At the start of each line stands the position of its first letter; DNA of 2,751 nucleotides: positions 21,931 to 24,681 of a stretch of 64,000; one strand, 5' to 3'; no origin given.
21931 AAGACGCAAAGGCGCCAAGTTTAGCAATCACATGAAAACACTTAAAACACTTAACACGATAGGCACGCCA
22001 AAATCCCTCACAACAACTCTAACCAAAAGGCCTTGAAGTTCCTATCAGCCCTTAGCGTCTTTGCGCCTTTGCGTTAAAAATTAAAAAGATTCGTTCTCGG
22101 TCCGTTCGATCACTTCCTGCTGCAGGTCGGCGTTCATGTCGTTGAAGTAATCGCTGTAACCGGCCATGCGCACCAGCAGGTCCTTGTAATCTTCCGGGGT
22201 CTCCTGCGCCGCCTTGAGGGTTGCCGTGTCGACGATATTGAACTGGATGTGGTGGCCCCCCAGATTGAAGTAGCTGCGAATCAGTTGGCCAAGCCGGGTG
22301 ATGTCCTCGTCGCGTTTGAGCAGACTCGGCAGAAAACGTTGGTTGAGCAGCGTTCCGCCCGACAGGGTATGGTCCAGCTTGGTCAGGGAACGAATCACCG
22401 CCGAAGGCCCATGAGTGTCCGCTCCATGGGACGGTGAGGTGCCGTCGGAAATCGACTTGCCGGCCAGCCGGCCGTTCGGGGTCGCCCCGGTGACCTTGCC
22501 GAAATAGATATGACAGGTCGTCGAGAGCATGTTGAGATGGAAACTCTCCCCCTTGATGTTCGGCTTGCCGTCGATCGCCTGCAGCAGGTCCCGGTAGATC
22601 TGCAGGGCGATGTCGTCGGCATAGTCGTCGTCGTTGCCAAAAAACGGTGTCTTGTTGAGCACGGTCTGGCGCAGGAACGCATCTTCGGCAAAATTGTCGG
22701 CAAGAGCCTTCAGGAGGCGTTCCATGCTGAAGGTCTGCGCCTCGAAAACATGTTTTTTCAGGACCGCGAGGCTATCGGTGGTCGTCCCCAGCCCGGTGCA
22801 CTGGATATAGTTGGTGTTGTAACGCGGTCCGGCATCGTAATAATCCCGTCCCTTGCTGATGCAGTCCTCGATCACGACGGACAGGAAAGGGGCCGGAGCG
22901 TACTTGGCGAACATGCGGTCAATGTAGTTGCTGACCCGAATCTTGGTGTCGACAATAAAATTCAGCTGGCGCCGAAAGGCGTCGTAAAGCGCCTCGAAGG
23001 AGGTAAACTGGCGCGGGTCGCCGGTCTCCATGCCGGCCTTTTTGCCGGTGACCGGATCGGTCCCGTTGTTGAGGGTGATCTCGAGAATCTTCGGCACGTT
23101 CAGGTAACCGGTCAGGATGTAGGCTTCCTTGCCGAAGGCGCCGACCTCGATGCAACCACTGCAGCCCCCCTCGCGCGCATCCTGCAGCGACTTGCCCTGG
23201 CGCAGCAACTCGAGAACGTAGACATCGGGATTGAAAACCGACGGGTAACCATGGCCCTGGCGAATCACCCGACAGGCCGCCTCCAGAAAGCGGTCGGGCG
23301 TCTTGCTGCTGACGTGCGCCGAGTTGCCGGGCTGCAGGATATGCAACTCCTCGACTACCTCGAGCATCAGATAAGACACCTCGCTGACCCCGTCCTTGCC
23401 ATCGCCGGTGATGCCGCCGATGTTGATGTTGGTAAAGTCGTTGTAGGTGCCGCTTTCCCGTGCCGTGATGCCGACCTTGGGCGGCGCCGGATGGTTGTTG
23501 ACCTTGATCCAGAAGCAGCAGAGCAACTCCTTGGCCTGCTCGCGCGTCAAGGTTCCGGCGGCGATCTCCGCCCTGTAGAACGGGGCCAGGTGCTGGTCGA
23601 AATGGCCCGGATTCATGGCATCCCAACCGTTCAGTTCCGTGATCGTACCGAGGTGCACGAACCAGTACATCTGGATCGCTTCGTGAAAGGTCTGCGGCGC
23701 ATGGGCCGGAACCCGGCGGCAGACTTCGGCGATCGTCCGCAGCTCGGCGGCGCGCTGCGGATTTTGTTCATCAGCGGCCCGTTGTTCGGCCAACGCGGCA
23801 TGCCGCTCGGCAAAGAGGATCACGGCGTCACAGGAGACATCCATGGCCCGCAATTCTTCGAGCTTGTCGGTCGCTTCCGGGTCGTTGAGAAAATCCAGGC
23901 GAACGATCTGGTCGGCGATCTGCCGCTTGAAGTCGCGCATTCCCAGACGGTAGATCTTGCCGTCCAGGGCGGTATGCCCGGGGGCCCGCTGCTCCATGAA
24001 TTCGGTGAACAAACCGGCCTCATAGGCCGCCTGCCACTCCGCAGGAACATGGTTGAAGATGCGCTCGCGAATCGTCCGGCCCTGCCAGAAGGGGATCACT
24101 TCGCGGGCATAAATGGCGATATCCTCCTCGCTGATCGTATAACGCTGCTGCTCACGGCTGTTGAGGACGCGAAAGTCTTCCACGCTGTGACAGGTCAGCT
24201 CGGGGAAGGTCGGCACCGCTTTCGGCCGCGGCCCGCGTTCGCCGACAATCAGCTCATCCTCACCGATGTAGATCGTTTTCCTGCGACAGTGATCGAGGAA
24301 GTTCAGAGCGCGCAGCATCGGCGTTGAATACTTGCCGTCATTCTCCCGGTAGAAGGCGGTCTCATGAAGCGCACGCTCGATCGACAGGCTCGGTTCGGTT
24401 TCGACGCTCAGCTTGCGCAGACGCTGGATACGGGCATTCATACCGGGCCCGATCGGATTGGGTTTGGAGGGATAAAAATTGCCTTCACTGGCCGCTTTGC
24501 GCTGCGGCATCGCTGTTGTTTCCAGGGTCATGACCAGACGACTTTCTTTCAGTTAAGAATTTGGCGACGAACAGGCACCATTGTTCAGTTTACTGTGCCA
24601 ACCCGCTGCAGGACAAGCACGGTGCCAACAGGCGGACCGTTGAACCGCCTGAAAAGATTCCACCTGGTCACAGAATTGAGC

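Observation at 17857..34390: A 17-kb co-directional, sigma-54-wired island linking an amino-acid importer, a HypD-like glycyl radical enzyme and P5C/proline oxidation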

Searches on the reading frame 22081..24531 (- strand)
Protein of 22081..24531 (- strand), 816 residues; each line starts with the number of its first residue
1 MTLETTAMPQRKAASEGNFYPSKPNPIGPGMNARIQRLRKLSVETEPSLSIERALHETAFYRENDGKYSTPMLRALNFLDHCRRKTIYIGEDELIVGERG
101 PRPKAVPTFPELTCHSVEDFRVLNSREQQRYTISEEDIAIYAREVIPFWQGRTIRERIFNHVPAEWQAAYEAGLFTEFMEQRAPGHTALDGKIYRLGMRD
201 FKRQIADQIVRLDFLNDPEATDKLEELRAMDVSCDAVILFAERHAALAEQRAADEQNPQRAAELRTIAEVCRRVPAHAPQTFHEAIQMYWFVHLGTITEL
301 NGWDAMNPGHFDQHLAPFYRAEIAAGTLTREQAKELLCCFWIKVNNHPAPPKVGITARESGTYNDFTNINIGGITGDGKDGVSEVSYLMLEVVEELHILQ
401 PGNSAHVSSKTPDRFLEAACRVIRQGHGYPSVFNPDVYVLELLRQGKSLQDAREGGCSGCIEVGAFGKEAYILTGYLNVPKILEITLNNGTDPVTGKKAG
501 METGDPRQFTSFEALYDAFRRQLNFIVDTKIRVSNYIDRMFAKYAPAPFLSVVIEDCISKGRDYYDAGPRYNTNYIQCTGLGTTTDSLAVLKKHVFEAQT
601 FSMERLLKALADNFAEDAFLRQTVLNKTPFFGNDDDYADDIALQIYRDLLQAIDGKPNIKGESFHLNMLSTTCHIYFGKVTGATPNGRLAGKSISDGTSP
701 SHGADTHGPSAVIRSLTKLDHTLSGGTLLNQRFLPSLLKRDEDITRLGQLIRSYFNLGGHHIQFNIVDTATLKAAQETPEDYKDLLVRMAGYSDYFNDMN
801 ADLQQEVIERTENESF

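Call 3: search_protein_families(library=pfam, proteins=[window:22081-24531:-])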
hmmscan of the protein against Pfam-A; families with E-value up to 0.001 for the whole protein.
window:22081-24531:- (816 aa): 2 families
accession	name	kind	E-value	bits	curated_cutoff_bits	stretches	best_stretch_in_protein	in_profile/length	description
PF02901.20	PFL-like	-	1.8e-223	744.3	24.3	1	31-678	1-647/647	Pyruvate formate lyase-like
PF01228.26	Gly_radical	-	2e-31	109.1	22.2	1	695-797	2-106/106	Glycine radical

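Call 5: search_protein_families(library=ncbifam, proteins=[window:22081-24531:-], max_evalue=0.00001)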
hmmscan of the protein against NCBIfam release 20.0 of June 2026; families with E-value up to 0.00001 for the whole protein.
window:22081-24531:- (816 aa): 12 families
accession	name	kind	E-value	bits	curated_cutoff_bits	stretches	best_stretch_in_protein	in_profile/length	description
NF043068.1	glycl_HYPD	equivalog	0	1171.3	1100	1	33-814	2-783/784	trans-4-hydroxy-L-proline dehydratase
TIGR01774.1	PFL2-3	subfamily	6.8e-184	613.3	678.2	1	31-812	2-783/786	formate C-acetyltransferase/glycerol dehydratase family glycyl radical enzyme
NF048011.1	SfplDhtHpsGDes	equivalog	9.2e-165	550.1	1000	1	34-814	25-820/821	(2S)-3-sulfopropanediol dehydratase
TIGR04394.1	choline_CutC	equivalog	1.6e-145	486.7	1050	1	33-813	3-786/789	choline trimethylamine-lyase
NF007437.0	PRK09983.1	equivalog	3.9e-137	458.4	1109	1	31-813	1-763/765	formate C-acetyltransferase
NF048009.1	SfplDhtHpfGKleb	equivalog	9.2e-135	450.7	1000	1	33-812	26-821/824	(2S)-3-sulfopropanediol dehydratase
NF033718.1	indole_decarb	equivalog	9.8e-116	388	1100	1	129-814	153-867/868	indoleacetate decarboxylase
NF033715.1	glycyl_HPDL_Lrg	equivalog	2.7e-96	323.3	1150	2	227-615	272-679/901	4-hydroxyphenylacetate decarboxylase large subunit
TIGR01255.1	pyr_form_ly_1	equivalog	3.7e-40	138.1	994.2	1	282-815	236-743/744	formate C-acetyltransferase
NF038360.1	rad_fix_GrcA3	exception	1.4e-14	53.9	158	1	741-814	3-76/78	autonomous glycyl radical cofactor GrcA3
NF008341.1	PRK11127.1-1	equivalog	5.2e-09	36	145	1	758-811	22-75/80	autonomous glycyl radical cofactor GrcA2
TIGR04365.1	spare_glycyl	equivalog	5.7e-09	36.3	170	1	758-815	68-125/126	autonomous glycyl radical cofactor GrcA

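Call 6: search_solved_structures(query=window:22081-24531:-, max_evalue=1e-20)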
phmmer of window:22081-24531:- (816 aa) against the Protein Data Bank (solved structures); distinct sequences matched with E-value up to 1e-20: 34.
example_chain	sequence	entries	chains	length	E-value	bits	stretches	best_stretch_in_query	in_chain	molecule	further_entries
6vxc_A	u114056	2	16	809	1.1e-289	966.2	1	29-813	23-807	Trans-4-hydroxy-L-proline dehydratase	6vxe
9f3w_A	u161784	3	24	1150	1.6e-147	496.1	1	17-816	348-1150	Choline trimethylamine-lyase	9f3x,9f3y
1r8w_A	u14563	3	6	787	2.3e-144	485.7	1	33-813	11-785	glycerol dehydratase | B12-independent glycerol dehydratase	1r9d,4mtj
9rco_A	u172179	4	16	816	1.5e-131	443.3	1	33-814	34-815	Glycyl radical protein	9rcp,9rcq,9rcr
6lon_B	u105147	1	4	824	1.8e-129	436.4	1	43-813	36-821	PFL2/glycerol dehydratase family glycyl radical enzyme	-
5fay_A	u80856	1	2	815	7.3e-129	434.4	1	30-812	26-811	Choline trimethylamine-lyase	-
6vue_A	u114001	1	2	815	1.1e-128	433.8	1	30-812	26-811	Choline trimethylamine-lyase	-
5faw_A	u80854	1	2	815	1.1e-128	433.8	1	30-812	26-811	Choline trimethylamine-lyase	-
9ht9_A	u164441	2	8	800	1.1e-128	433.8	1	30-812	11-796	Choline trimethylamine-lyase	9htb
5fau_A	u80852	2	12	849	1.1e-128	433.8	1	29-812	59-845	Choline trimethylamine-lyase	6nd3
9r0v_A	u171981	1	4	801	1.1e-128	433.8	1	30-812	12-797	Choline trimethylamine-lyase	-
5fav_A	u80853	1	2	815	2.8e-128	432.5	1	30-812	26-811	Choline trimethylamine-lyase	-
5kdp_A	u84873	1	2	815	7.1e-128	431.1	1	30-812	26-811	Choline trimethylamine-lyase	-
5a0u_A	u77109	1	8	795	2e-126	426.3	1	26-816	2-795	CHOLINE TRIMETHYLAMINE LYASE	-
5a0z_A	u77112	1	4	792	1.2e-125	423.8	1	30-816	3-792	CHOLINE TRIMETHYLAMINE LYASE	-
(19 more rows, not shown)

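Call 11: find_homologous_proteins(query=window:22081-24531:-, max_evalue=1e-50)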
Query window:22081-24531:- (816 aa): 8000 proteins with E <= 1e-50 among 8000 candidates; the best 120 are listed.
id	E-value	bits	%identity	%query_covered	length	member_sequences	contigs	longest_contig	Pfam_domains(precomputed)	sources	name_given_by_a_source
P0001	0.0e+0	1894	100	100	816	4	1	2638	PF02901.21,PF01228.27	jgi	jgi:pyruvate formate-lyase/glycerol dehydratase family glycyl radical enzyme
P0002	0.0e+0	1705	89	99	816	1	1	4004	PF02901.21,PF01228.27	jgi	-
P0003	0.0e+0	1700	89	99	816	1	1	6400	PF02901.21,PF01228.27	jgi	-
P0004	0.0e+0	1691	88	100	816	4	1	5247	PF02901.21,PF01228.27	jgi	jgi:formate C-acetyltransferase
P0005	0.0e+0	1688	87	100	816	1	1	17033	PF02901.21,PF01228.27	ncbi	-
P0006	0.0e+0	1686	87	100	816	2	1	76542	PF02901.21,PF01228.27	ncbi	-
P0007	0.0e+0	1683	87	100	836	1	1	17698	PF02901.21,PF01228.27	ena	-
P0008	0.0e+0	1682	87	100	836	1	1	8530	PF02901.21,PF01228.27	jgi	jgi:formate C-acetyltransferase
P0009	0.0e+0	1680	87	100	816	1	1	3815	PF02901.21,PF01228.27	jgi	jgi:formate C-acetyltransferase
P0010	0.0e+0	1679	87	100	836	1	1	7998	PF02901.21,PF01228.27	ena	-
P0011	0.0e+0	1678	87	100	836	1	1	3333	PF02901.21,PF01228.27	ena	-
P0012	0.0e+0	1678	87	100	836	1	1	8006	PF02901.21,PF01228.27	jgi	-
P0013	0.0e+0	1677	87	100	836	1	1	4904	PF02901.21,PF01228.27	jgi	jgi:formate C-acetyltransferase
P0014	0.0e+0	1675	87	99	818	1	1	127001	PF02901.21,PF01228.27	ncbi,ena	-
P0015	0.0e+0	1673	87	100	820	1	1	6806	PF02901.21,PF01228.27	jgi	-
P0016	0.0e+0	1671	87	100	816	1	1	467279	PF02901.21,PF01228.27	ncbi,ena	-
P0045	0.0e+0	1649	85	100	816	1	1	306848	PF02901.21,PF01228.27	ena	-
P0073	0.0e+0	1639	85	99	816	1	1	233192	PF02901.21,PF01228.27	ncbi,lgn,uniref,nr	ncbi:formate C-acetyltransferase [Malonomonas rubra DSM 5091]|uniref:Formate C-acetyltransferase n=2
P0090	0.0e+0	1634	85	100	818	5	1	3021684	PF02901.21,PF01228.27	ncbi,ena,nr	nr:trans-4-hydroxy-L-proline dehydratase [uncultured Desulfuromusa sp.]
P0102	0.0e+0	1631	84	100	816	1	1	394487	PF02901.21,PF01228.27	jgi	-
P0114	0.0e+0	1629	85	100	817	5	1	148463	PF02901.21,PF01228.27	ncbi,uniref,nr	ncbi:formate C-acetyltransferase/glycerol dehydratase family glycyl radical enzyme [Geothermobacter 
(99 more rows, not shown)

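Call 13: search_solved_structures(query=window:22081-24531:-, max_evalue=1e-200, show_alignments=1)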
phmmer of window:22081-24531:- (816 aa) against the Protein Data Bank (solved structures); distinct sequences matched with E-value up to 1e-200: 1.
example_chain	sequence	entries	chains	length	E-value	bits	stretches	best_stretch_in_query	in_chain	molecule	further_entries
6vxc_A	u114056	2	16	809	1.1e-289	966.2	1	29-813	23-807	Trans-4-hydroxy-L-proline dehydratase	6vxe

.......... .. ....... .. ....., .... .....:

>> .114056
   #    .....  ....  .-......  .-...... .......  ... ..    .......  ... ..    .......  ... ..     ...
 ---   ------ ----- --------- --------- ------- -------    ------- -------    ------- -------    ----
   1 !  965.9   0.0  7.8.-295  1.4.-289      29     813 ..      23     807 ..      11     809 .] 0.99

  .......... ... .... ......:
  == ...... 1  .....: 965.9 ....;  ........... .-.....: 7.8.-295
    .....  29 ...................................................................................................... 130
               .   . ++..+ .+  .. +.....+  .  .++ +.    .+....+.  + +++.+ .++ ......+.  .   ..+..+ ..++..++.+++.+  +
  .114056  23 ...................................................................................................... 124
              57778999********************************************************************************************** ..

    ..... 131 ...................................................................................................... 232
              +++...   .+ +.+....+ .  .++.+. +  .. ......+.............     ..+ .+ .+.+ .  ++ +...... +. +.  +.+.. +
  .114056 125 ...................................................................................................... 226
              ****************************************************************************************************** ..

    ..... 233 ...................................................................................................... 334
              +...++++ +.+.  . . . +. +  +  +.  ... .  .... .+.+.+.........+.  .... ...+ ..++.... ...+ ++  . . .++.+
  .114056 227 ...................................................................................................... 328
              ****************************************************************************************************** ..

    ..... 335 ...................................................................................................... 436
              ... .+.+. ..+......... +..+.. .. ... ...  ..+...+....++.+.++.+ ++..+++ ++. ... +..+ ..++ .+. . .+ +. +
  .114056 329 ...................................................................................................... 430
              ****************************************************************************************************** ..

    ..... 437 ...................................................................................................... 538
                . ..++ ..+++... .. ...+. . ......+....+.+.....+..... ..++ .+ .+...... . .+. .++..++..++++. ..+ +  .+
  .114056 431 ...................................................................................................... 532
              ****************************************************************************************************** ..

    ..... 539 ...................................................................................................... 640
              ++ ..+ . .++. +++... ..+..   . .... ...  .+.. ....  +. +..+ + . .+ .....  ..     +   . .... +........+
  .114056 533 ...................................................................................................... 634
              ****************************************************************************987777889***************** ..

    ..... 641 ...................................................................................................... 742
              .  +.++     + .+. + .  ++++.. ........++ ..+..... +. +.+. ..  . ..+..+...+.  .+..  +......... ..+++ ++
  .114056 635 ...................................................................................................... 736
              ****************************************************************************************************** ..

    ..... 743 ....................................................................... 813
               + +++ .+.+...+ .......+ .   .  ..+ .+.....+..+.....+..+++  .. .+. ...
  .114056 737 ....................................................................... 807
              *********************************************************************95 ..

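Call 14: find_encoding_contigs(protein=P0073, flank=10000, max_places=2)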
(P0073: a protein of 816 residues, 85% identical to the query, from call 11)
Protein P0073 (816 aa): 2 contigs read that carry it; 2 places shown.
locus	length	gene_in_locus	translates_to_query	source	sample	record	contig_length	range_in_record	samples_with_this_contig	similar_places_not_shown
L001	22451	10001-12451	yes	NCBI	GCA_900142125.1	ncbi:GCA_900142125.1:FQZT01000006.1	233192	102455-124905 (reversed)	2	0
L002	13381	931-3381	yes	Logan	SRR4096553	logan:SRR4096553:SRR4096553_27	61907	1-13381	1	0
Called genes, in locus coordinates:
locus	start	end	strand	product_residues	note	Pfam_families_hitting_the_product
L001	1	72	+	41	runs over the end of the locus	-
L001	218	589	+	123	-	-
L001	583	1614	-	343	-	PF23368:DUF7092, PF01435:Peptidase_M48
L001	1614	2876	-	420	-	PF13717:Zn_ribbon_4 (weak), PF05987:DUF898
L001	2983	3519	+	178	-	-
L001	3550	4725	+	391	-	-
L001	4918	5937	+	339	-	PF09982:LpxR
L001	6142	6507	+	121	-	-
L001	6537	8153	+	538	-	PF01134:GIDA (faint), PF01266:DAO, PF12831:FAD_oxidored (faint), PF00890:FAD_binding_2 (weak), PF16901:DAO_C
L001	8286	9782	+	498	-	PF00370:FGGY_N, PF02782:FGGY_C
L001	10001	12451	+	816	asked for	PF02901:PFL-like, PF01228:Gly_radical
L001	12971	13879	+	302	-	PF13353:Fer4_12, PF04055:Radical_SAM, PF00037:Fer4 (weak), PF12837:Fer4_6 (weak), PF12838:Fer4_7, PF13187:Fer4_9 (weak), PF14697:Fer4_21, PF00037:Fer4, +5 more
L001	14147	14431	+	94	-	-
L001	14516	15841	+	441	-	PF01554:MatE (weak)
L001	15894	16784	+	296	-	PF00892:EamA, PF03151:TPT (faint), PF00892:EamA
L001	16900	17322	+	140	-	-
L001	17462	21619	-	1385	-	-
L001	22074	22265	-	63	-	-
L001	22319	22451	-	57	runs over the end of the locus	PF02416:TatA_B_E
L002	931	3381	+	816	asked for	PF02901:PFL-like, PF01228:Gly_radical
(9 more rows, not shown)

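Call 15: find_encoding_contigs(protein=P0114, flank=10000, max_places=2)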
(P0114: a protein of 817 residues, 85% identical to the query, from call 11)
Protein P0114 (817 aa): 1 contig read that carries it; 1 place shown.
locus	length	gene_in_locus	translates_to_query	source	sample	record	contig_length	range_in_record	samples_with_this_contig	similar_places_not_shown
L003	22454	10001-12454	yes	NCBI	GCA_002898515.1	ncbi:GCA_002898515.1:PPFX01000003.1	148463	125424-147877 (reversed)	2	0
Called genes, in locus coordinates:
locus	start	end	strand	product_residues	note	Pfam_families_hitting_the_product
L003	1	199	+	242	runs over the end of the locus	-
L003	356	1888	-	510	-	PF02661:Fic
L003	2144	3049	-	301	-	PF03547:Mem_trans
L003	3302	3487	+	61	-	-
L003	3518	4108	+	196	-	PF01625:PMSR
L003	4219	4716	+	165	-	PF14317:YcxB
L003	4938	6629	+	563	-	PF00501:AMP-binding, PF13193:AMP-binding_C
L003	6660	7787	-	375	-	PF12038:QTMAN_N, PF00534:Glycos_transf_1 (weak)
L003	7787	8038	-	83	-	PF06794:UPF0270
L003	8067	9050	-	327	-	PF01694:Rhomboid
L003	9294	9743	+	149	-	-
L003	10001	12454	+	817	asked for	PF02901:PFL-like, PF01228:Gly_radical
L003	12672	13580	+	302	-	PF13353:Fer4_12 (weak), PF04055:Radical_SAM, PF13237:Fer4_10 (weak), PF00037:Fer4 (faint), PF12837:Fer4_6 (faint), PF12838:Fer4_7 (weak)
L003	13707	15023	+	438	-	-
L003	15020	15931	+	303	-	PF00892:EamA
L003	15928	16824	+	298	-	PF00892:EamA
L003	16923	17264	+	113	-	PF08274:Zn_Ribbon_YjdM, PF03831:YjdM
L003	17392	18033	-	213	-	PF13489:Methyltransf_23, PF01209:Ubie_methyltran, PF08241:Methyltransf_11, PF08242:Methyltransf_12, PF13649:Methyltransf_25, PF13847:Methyltransf_31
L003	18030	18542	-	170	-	PF01161:PBP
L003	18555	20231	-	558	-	PF02463:SMC_N (faint), PF00005:ABC_tran, PF13476:AAA_23 (faint), PF13555:AAA_29 (faint), PF00350:Dynamin_N (faint), PF13304:AAA_21 (faint), PF12848:ABC_tran_Xtn, PF00005:ABC_tran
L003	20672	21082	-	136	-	PF04828:GFA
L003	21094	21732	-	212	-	PF09864:MliC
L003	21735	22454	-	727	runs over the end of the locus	PF09335:VTT_dom, PF01134:GIDA (faint), PF07992:Pyr_redox_2, PF13738:Pyr_redox_3, PF00070:Pyr_redox, PF02852:Pyr_redox_dim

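Call 16: find_encoding_contigs(protein=P0090, flank=10000, max_places=2)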
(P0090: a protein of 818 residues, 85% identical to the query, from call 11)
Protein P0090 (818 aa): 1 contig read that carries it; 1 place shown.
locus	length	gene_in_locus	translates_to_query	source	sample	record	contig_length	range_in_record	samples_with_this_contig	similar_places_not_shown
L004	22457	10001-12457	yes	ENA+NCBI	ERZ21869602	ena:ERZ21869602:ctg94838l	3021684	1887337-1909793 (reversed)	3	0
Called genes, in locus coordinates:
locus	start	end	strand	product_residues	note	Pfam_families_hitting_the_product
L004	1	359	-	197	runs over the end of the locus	-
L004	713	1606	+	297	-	PF02163:Peptidase_M50 (weak)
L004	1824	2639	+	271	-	PF09982:LpxR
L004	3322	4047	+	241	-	PF00392:GntR, PF07729:FCD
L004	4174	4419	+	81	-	-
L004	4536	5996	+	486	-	PF00474:SSF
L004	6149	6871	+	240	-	PF00753:Lactamase_B, PF23023:Anti-Pycsar_Apyc1 (weak)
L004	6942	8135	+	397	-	PF01266:DAO, PF13450:NAD_binding_8 (weak)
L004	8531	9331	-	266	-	PF03372:Exo_endo_phos, PF14529:Exo_endo_phos_2 (weak)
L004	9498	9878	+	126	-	-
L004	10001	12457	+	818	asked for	PF02901:PFL-like, PF01228:Gly_radical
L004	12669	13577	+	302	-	PF13353:Fer4_12 (faint), PF04055:Radical_SAM, PF13237:Fer4_10 (faint), PF00037:Fer4 (faint), PF12837:Fer4_6 (faint), PF12838:Fer4_7 (weak)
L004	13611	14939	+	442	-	-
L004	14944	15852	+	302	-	PF00892:EamA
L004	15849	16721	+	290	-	PF00892:EamA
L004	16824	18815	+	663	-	PF00989:PAS, PF13188:PAS_8 (faint), PF08448:PAS_4 (faint), PF13426:PAS_9, PF02518:HATPase_c, PF00072:Response_reg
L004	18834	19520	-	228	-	PF04474:DUF554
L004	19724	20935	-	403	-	PF00590:TP_methylase, PF01135:PCMT (weak)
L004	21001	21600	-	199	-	PF00300:His_Phos_1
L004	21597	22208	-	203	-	PF01926:MMR_HSR1, PF02421:FeoB_N, PF03193:RsgA_GTPase (faint)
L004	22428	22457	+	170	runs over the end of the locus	PF00210:Ferritin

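Call 17: find_encoding_contigs(protein=P0006, flank=10000, max_places=2)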
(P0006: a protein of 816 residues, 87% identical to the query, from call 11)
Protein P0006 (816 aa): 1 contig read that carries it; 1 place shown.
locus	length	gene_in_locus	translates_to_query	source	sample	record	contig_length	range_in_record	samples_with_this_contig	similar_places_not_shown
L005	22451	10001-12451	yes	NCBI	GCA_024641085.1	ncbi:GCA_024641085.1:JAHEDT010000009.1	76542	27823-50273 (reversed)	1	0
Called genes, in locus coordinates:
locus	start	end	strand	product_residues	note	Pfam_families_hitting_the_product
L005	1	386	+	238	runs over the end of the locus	PF00005:ABC_tran, PF13304:AAA_21 (faint)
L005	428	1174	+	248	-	PF00106:adh_short, PF08659:KR, PF13561:adh_short_C2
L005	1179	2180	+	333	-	PF00248:Aldo_ket_red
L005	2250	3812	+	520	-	PF03315:SDH_beta (faint), PF03313:SDH_alpha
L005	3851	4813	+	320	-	PF02423:OCD_Mu_crystall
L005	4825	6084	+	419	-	PF04412:AcnX, PF28403:AcnX_2nd, PF28406:AcnX_3rd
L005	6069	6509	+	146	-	PF01989:AcnX_swivel_put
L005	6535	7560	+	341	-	PF05544:Pro_racemase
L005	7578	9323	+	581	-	PF00989:PAS (weak), PF08448:PAS_4, PF13426:PAS_9 (weak), PF00158:Sigma54_activat, PF14532:Sigma54_activ_2, PF25601:AAA_lid_14, PF18024:HTH_50 (weak)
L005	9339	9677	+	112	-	PF01588:tRNA_bind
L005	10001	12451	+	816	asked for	PF02901:PFL-like, PF01228:Gly_radical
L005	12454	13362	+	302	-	PF13353:Fer4_12 (weak), PF04055:Radical_SAM, PF13237:Fer4_10 (faint), PF13484:Fer4_16 (faint), PF12837:Fer4_6 (faint), PF12838:Fer4_7 (weak), PF00037:Fer4 (weak)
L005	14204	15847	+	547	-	PF00171:Aldedh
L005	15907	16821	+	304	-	PF01619:Pro_dh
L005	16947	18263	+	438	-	-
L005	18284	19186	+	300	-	PF00892:EamA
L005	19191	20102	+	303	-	PF00892:EamA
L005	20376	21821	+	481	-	PF00072:Response_reg, PF01590:GAF, PF13185:GAF_2, PF00990:GGDEF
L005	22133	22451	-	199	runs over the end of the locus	-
